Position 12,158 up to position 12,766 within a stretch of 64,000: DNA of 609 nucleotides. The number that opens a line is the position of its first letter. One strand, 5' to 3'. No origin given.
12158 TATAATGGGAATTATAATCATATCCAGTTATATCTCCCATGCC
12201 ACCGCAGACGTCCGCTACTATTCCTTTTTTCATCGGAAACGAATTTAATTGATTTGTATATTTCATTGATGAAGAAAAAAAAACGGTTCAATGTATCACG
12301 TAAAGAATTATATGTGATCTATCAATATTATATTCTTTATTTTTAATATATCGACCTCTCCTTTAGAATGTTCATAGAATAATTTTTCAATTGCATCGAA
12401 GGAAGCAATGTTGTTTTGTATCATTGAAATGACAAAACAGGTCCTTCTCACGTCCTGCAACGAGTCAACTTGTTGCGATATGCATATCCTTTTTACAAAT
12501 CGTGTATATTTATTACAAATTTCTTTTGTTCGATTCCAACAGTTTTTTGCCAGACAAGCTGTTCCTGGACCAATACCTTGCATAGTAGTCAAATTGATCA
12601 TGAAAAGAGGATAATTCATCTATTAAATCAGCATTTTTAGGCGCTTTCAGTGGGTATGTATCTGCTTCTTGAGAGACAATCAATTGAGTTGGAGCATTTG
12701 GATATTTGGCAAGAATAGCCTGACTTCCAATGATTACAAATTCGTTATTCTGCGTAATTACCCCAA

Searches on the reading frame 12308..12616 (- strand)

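Call 41: search_protein_families(library=pfam, max_evalue=10, proteins=[window:12308-12616:-])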
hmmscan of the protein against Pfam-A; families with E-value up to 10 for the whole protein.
window:12308-12616:- (102 aa): 1 family
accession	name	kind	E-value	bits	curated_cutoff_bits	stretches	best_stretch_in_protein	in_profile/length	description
PF04089.19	BRICHOS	-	0.011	16.4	25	1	57-85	23-51/91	BRICHOS domain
